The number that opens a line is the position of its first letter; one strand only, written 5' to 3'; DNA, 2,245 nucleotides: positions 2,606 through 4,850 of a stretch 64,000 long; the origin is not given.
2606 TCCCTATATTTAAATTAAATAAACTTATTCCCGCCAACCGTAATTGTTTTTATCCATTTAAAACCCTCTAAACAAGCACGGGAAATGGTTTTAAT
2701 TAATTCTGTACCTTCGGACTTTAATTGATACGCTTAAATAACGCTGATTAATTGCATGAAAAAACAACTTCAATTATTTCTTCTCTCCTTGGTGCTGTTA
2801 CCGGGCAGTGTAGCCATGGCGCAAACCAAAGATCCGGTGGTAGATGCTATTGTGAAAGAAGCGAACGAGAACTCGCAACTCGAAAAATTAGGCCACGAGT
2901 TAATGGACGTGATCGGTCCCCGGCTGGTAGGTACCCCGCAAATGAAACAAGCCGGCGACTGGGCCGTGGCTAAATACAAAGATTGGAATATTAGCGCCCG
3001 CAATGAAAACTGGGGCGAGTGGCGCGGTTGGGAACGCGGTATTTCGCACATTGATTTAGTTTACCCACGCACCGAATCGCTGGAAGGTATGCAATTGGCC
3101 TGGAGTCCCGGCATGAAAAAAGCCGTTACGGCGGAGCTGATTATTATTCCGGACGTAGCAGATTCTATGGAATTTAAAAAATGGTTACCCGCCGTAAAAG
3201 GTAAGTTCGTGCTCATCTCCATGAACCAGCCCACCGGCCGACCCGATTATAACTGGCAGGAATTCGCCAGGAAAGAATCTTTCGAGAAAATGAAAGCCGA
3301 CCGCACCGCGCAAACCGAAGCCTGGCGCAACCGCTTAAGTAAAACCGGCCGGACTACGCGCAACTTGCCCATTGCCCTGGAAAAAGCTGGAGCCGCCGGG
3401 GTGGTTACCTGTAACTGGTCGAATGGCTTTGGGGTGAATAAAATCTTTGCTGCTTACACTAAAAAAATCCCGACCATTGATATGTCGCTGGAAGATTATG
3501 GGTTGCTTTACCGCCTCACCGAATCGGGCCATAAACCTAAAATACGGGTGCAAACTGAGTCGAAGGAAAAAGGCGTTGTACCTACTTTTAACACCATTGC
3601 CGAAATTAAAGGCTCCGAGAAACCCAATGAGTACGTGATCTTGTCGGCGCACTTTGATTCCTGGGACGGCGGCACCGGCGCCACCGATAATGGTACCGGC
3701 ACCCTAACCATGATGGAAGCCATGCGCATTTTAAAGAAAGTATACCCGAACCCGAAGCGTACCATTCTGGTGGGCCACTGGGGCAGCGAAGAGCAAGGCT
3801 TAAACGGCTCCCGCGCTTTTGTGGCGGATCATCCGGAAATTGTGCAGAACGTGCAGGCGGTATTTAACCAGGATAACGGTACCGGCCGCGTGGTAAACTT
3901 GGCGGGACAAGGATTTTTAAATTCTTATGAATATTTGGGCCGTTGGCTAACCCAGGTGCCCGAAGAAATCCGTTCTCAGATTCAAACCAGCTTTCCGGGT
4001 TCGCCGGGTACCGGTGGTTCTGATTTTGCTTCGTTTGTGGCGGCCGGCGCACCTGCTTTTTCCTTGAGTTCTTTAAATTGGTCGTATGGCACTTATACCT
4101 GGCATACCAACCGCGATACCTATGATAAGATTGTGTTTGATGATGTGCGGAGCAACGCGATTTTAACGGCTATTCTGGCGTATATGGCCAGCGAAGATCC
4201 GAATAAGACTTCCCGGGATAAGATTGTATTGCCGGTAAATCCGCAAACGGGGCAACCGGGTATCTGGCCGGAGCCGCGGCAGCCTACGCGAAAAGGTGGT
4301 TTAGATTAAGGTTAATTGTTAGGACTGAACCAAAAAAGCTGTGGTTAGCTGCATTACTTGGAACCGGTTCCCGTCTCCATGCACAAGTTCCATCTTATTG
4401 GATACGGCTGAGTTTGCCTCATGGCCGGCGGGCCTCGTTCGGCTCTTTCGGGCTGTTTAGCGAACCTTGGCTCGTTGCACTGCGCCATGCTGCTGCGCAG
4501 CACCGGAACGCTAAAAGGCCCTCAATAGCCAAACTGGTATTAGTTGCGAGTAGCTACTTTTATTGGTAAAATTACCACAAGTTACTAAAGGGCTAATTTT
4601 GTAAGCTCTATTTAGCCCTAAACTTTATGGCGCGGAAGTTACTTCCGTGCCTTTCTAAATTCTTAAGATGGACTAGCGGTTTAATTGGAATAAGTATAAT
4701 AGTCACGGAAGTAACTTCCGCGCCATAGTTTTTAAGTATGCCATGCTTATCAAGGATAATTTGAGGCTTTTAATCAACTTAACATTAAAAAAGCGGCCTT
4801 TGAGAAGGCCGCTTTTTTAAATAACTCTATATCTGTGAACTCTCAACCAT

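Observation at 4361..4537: Family A: ~150-170 bp structured intergenic repeat in four copies and two sub-variants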

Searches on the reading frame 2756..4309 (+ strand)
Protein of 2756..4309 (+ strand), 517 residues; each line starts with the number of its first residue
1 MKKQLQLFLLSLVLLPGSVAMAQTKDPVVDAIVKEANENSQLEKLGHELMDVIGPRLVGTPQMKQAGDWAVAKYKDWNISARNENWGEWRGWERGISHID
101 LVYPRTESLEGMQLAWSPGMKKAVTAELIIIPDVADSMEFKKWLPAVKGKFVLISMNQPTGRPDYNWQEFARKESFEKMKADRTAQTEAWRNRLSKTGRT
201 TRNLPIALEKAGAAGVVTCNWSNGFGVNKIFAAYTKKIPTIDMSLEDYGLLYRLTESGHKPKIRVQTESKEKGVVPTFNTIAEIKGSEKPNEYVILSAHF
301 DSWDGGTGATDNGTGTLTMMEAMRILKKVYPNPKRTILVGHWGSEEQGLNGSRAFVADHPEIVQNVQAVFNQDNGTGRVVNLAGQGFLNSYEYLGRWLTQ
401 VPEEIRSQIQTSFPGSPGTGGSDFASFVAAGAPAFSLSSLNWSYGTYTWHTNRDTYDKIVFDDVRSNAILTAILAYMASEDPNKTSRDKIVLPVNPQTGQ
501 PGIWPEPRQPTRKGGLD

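Call 18: find_encoding_contigs(protein=window:2756-4309:+, flank=10000, max_places=10)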
Protein window:2756-4309:+ (517 aa): no gene with exactly this product is on record in the collection.

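Call 19: search_protein_families(library=pfam, proteins=[window:2756-4309:+])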
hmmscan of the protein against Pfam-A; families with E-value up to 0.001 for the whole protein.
window:2756-4309:+ (517 aa): 2 families
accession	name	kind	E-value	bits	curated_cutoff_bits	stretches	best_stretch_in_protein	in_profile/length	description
PF04389.22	Peptidase_M28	-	7.9e-37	127.3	21.3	1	279-465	1-183/193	Peptidase family M28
PF01546.33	Peptidase_M20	-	1.3e-08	35.5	24.6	1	306-436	30-172/206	Peptidase family M20/M25/M40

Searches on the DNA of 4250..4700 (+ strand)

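Call 11: search_rna_families(source=window, start=4250, end=4700, threshold=evalue, max_evalue=10, show_alignments=3)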
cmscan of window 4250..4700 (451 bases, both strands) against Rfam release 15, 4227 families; matches with E-value up to 10: 4.
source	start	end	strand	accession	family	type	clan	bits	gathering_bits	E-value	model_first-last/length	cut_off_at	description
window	4436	4515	+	RF01698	Chloroflexi-1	Gene; sRNA;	-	18.4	80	0.33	1-84/84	no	Chloroflexi-1 RNA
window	4570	4640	+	RF01685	6S-Flavo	Gene; sRNA;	-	18.3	85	7.5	1-108/108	no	6S-Flavo RNA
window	4611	4651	+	RF00519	suhB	Gene; sRNA;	CL00108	16.8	41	0.56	23-62/77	no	Makes More Granules Regulator RNA (mmgR)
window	4603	4661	-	RF02031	tpke11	Gene; sRNA;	-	14.4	43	2.7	1-77/77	no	tpke11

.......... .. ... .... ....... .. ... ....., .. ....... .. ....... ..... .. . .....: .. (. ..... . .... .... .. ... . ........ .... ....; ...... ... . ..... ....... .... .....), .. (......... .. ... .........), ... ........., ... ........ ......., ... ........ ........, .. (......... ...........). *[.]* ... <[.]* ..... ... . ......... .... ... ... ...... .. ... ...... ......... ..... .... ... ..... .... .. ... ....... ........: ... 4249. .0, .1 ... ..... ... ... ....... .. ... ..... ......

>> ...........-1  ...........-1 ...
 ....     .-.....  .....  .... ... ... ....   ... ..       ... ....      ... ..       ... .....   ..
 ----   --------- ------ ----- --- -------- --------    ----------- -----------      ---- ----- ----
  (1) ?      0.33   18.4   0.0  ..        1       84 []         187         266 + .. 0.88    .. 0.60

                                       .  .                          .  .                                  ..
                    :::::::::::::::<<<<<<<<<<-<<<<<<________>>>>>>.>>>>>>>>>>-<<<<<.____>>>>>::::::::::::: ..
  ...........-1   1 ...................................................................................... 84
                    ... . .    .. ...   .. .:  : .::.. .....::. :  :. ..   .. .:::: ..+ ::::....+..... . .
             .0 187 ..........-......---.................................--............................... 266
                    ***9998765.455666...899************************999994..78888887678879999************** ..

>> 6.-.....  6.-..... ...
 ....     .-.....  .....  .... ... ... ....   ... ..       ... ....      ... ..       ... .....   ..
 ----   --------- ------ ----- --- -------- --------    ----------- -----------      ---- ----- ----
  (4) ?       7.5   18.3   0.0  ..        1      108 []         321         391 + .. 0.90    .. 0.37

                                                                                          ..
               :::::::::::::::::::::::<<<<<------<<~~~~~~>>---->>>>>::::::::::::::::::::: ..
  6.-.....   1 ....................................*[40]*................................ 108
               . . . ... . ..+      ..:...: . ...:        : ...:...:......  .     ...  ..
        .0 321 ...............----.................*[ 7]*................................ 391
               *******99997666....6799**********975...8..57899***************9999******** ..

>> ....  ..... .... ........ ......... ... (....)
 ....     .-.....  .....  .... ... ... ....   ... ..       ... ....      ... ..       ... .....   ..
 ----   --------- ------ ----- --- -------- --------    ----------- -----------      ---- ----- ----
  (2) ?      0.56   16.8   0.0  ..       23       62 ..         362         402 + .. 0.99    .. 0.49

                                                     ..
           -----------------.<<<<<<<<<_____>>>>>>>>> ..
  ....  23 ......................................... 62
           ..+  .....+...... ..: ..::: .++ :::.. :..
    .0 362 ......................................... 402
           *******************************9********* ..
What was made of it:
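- Closest known: Lineage-specific multicopy structured RNA motifs of unknown function catalogued in Rfam. Different: The best hit was Chloroflexi-1 at 18.4 bits against a gathering score of 80, E = 0.33 (call 11).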

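Call 51: build_rna_model(alignment_id=A6)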
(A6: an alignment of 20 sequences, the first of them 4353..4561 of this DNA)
Model R1 built from alignment A6 (20 sequences, 279 columns); structure: RNAalifold consensus.
model positions 209; base pairs 43; branch points 3; effective number of sequences 1.91; information 0.589 bits per position. Calibrated on 0.2 Mb of random sequence (short: E-values are rough).
structure used (alignment columns):
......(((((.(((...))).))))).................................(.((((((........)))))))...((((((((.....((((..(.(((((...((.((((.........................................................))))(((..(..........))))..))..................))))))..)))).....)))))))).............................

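Call 52: search_with_rna_model(model_id=R1, sources=[window, L014, L015, L016, L017, L018, L019, L020, L021, L022, L023, L024, L025, L026, L027, L028], max_evalue=1, make_alignment=true)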
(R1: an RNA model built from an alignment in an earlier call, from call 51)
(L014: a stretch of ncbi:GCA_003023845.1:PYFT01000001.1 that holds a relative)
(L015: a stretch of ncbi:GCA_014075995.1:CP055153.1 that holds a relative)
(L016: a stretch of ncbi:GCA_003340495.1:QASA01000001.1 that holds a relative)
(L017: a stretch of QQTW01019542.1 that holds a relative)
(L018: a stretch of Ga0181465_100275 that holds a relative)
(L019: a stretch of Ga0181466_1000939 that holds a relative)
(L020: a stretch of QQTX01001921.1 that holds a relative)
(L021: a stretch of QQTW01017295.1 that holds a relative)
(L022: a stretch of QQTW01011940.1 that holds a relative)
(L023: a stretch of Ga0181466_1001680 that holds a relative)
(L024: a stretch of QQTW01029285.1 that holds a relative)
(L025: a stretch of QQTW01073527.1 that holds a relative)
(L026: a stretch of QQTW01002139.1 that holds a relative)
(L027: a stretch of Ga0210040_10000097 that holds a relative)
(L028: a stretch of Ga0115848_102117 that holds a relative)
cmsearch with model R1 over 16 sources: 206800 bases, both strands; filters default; matches with E-value up to 1: 25.
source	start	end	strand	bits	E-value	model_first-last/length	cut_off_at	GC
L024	2239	2447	-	219.1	6.3e-68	1-209/209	no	0.54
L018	2698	2904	-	218.4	1e-67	1-209/209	no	0.56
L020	1720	1931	-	217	2.8e-67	1-209/209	no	0.6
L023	1784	1987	-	216.3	4.8e-67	1-209/209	no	0.56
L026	6316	6527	-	215.6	8.1e-67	1-209/209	no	0.57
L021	278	483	-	215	1.2e-66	1-209/209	no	0.58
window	4353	4561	+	214.6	1.6e-66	1-209/209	no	0.54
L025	599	798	+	212.6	6.9e-66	1-209/209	no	0.52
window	11758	11968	-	210.8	2.7e-65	1-209/209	no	0.55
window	55319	55526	+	208.1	1.9e-64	1-209/209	no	0.56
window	40437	40641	-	201.4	2.5e-62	1-209/209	no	0.53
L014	20028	20235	-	200.6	4.7e-62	1-209/209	no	0.53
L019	9586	9816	+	199.9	7.8e-62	1-209/209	no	0.54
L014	18953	19164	+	199.3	1.2e-61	1-209/209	no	0.54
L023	1263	1474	+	197.3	5.1e-61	1-209/209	no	0.58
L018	2316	2522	+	197.2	5.2e-61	1-209/209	no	0.57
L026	8529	8733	+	197.1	5.9e-61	1-209/209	no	0.58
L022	1580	1804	+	190.8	5.8e-59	1-209/209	no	0.55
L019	9933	10160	-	190.3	8.4e-59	1-209/209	no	0.58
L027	5719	5928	+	145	1.9e-44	1-209/209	no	0.51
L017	3226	3432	+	126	2.1e-38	1-209/209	no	0.58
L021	1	112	+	104.4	1.4e-31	98-209/209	5'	0.62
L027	6219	6335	-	69.9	1.3e-20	1-209/209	no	0.5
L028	1791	1997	-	67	1.1e-19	1-209/209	no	0.45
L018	2724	2821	+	17.9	0.00041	85-182/209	no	0.59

Alignment A8: 25 matches aligned to the model, 347 columns, each read 5' to 3' on its own strand. Consensus structure (alignment columns), stored with it:
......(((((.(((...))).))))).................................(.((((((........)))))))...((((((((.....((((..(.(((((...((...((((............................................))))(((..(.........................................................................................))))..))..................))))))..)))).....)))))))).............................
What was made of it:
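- Checked: The element is longer than stated, 205-211 nt by the covariance model: 4353-4561, 11758-11968, 40437-40641 and 55319-55526, each matching model positions 1-209 at 201-215 bits (call 52).
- Orientation in the window is 2 plus and 2 minus, and inverted pairs are common, unlike the strand bias of single-strand transposons (call 52).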

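Call 71: search_with_rna_model(model_id=R1, sources=[L029, L030, L031, L015, L016], max_evalue=10, show_alignments=2)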
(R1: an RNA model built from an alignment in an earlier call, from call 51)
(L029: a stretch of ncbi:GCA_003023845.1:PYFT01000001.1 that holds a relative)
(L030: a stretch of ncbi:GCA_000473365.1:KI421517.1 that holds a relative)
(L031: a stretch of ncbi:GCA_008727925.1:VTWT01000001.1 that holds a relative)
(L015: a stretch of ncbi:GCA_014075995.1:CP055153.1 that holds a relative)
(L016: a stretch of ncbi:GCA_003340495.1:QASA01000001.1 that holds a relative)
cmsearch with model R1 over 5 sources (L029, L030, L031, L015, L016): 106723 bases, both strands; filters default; matches with E-value up to 10: 3.
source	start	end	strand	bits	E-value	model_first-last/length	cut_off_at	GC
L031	2110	2143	-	7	0.58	1-209/209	no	0.44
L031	342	380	-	4.5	3.8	1-209/209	no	0.41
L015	7236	7267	-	4.4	3.9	1-209/209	no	0.47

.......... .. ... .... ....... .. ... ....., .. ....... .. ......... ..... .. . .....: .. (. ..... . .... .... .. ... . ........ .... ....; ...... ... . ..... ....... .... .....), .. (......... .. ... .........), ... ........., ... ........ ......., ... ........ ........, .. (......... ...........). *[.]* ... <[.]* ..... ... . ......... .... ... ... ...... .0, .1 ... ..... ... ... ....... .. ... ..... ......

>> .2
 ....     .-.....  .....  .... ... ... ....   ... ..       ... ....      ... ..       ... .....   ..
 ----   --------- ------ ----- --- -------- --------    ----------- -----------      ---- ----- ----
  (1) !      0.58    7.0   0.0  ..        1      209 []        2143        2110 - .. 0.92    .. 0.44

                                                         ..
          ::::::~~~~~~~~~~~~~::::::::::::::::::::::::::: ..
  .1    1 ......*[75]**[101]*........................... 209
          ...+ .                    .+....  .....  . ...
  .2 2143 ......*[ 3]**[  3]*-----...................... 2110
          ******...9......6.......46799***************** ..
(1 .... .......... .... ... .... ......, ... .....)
